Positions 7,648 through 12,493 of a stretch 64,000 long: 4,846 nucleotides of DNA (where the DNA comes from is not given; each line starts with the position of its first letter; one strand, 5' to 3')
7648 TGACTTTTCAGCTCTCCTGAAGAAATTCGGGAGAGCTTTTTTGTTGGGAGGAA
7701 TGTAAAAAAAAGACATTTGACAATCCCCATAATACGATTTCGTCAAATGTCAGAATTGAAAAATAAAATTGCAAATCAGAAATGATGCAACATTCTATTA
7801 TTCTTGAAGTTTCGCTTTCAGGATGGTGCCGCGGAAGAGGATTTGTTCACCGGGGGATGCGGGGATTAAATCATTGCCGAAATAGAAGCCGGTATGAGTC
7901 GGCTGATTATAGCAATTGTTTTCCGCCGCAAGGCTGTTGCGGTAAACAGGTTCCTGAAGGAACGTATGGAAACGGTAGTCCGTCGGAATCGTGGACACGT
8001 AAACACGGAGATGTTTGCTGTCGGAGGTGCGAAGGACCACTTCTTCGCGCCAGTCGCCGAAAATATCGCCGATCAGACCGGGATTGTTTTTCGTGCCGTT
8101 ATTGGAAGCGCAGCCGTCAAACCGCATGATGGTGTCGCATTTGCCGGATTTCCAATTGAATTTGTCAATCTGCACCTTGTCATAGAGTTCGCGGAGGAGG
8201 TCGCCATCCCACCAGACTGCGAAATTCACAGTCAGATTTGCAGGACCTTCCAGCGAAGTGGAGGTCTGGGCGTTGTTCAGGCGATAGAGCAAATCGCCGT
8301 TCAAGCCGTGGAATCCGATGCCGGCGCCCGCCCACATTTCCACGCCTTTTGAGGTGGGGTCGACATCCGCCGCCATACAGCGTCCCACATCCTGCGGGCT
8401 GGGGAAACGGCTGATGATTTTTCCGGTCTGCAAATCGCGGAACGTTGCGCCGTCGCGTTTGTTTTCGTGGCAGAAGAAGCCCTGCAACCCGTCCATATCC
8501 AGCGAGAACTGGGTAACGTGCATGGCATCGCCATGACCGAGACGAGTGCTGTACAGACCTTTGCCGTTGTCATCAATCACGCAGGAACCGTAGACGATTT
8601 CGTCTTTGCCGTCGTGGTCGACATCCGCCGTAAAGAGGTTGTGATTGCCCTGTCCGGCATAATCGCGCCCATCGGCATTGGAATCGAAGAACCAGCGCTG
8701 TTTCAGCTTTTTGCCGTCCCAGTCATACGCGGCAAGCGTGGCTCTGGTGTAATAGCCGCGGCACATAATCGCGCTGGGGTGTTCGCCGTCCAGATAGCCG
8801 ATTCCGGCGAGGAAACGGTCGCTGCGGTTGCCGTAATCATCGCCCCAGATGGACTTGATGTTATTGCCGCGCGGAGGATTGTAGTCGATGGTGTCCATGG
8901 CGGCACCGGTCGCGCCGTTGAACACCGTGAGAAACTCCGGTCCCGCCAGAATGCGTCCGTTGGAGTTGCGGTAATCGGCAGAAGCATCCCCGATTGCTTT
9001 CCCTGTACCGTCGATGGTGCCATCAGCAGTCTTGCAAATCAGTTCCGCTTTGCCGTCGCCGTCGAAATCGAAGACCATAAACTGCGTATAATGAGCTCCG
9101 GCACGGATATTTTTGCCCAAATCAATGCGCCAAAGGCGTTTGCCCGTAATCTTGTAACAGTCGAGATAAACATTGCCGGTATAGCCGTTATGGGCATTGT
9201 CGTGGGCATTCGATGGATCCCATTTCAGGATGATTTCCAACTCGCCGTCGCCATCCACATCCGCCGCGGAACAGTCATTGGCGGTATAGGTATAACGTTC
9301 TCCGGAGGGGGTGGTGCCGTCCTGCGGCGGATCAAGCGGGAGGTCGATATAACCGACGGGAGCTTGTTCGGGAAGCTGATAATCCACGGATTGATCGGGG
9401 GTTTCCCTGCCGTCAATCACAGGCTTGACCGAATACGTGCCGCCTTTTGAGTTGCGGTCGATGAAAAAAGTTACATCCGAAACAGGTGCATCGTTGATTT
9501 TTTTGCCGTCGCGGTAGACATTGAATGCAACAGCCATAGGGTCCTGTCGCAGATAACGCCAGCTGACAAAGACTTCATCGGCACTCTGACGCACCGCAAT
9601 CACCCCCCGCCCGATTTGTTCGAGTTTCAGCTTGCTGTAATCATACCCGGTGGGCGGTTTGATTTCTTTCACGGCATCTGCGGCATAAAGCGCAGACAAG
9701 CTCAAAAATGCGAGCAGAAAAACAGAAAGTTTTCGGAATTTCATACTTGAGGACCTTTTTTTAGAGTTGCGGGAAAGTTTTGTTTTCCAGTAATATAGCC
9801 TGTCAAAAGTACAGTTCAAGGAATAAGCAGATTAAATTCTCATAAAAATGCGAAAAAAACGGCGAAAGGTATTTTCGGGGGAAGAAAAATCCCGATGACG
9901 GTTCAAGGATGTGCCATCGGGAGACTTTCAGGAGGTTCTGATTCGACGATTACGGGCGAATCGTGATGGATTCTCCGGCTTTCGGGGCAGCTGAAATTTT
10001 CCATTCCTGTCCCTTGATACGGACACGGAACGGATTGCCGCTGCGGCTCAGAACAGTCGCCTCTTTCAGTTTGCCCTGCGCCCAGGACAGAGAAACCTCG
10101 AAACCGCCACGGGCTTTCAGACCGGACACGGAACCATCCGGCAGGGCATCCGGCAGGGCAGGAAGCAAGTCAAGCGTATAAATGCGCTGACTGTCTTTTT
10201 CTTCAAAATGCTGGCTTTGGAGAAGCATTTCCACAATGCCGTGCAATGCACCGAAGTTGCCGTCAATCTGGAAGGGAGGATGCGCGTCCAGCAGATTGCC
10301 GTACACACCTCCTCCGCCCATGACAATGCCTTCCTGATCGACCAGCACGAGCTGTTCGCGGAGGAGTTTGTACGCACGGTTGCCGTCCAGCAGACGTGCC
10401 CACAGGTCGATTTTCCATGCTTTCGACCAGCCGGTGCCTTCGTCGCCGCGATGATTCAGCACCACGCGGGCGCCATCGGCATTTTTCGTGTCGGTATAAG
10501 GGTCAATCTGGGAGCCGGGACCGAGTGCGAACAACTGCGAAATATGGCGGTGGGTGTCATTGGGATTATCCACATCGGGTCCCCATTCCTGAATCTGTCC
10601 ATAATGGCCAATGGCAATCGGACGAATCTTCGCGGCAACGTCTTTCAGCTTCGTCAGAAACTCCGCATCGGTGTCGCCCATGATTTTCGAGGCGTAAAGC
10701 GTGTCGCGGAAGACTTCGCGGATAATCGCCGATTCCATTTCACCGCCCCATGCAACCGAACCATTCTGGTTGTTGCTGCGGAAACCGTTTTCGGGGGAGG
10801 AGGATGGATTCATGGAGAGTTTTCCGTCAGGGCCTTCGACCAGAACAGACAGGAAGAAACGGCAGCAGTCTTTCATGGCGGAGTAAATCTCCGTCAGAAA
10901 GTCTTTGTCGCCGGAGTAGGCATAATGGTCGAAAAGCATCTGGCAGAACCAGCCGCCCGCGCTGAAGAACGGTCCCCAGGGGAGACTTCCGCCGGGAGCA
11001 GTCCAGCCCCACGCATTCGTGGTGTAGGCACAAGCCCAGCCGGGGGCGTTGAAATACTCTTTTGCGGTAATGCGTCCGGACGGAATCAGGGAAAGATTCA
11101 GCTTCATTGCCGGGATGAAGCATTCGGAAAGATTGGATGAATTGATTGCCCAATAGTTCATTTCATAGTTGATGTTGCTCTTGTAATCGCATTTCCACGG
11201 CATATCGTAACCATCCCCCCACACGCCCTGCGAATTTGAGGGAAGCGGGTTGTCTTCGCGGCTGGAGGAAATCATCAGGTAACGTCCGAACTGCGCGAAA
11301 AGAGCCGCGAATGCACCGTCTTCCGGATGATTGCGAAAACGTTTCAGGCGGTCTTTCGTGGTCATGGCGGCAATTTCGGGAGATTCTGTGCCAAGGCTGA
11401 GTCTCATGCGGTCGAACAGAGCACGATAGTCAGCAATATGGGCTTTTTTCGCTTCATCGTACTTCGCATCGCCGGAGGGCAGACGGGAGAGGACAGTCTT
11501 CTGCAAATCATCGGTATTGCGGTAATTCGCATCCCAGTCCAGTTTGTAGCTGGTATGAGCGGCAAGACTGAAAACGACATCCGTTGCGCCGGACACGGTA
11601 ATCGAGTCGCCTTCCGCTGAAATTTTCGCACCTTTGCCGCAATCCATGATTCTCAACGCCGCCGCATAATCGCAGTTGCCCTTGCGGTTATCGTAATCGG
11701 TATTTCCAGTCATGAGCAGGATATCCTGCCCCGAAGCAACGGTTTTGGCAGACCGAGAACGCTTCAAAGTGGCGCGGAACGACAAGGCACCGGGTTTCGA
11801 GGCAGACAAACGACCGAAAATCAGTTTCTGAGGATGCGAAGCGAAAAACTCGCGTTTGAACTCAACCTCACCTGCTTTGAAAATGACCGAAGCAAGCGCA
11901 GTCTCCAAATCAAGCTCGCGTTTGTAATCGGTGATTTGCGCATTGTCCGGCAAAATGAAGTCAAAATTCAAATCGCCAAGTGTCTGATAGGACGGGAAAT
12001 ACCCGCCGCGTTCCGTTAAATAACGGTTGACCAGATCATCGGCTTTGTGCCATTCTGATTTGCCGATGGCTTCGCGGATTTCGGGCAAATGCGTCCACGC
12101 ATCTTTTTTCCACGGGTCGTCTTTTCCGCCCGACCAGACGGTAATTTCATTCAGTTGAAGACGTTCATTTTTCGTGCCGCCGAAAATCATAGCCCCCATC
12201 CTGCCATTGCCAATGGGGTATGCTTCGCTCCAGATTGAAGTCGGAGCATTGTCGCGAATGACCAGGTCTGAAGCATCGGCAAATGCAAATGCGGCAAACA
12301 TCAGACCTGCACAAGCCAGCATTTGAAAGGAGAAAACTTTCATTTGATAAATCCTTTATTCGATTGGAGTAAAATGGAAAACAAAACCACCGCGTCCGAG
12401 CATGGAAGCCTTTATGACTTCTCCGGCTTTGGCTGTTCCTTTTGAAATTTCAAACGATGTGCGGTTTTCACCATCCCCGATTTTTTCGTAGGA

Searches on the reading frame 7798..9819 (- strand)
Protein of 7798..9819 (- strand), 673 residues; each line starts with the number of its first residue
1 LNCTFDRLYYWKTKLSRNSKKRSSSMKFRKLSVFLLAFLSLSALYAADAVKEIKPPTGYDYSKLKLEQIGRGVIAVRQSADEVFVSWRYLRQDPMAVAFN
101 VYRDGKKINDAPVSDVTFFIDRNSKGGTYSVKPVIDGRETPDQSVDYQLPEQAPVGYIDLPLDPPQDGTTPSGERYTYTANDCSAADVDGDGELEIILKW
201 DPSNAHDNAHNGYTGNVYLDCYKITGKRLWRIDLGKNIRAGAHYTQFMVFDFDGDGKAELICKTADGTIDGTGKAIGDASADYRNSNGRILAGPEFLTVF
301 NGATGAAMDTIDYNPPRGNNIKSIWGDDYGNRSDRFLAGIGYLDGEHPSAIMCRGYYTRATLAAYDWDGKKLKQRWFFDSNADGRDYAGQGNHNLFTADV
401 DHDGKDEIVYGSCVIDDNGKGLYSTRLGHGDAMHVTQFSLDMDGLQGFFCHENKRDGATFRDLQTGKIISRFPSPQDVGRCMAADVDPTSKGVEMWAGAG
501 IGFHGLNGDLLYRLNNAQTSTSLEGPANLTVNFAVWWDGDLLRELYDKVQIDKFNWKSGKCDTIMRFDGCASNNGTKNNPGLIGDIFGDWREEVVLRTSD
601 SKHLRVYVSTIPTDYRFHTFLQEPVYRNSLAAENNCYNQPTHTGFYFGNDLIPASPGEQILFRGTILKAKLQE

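Call 81: search_protein_families(library=pfam, proteins=[window:7798-9819:-], max_evalue=0.00001)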
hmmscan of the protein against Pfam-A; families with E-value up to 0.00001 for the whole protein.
window:7798-9819:- (673 aa): 4 families
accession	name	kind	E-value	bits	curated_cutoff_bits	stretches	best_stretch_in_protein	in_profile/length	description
PF21348.3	RGL11_C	-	4.8e-220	731.9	27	1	157-651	1-484/490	Rhamnogalacturonan lyase family 11, C-terminal domain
PF18370.7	RGI_lyase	-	2.3e-23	82.7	27.8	1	65-142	2-79/86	Rhamnogalacturonan I lyases beta-sheet domain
PF13517.12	FG-GAP_3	-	1.2e-08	35.9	26.9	0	230-261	33-60/61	FG-GAP-like repeat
PF01839.29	FG-GAP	-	2.2e-07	31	22.1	0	249-267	7-25/37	FG-GAP repeat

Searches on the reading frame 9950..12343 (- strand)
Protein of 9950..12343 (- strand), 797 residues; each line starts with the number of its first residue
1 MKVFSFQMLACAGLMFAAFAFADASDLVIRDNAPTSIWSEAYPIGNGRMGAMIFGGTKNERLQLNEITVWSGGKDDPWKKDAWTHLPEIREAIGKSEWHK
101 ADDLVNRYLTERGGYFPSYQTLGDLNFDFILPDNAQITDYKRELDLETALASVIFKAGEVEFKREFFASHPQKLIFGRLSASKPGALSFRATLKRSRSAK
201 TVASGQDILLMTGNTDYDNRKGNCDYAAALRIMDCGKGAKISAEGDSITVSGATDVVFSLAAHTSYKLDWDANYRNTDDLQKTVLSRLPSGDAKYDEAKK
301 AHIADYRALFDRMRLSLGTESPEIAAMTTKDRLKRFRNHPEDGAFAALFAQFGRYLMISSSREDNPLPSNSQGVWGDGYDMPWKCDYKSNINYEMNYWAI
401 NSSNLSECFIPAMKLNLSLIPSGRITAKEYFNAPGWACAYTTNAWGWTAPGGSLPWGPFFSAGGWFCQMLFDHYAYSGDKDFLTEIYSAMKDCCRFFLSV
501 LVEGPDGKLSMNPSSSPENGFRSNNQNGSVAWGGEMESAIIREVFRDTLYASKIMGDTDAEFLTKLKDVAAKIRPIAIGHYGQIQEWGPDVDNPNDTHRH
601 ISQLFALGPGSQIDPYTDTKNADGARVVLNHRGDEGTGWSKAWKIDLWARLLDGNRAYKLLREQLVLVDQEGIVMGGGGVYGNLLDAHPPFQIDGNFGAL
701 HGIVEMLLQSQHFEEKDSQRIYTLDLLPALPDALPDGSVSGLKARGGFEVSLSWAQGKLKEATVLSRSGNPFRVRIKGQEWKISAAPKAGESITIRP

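Call 81: search_protein_families(library=pfam, proteins=[window:9950-12343:-], max_evalue=0.00001)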
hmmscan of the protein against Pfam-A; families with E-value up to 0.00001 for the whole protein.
window:9950-12343:- (797 aa): 3 families
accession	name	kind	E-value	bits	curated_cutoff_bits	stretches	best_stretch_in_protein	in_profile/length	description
PF22124.2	Glyco_hydro_95_cat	-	2.3e-145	485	27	1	294-707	1-408/408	Glycosyl hydrolase family 95 catalytic domain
PF14498.12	Glyco_hyd_65N_2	-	2.1e-59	201.8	27.7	1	30-267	2-232/234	Glycosyl hydrolase family 65, N-terminal domain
PF21307.2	Glyco_hydro_95_C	-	4.2e-19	69.3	27.6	1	723-785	6-67/94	Glycoside hydrolase family 95, C-terminal domain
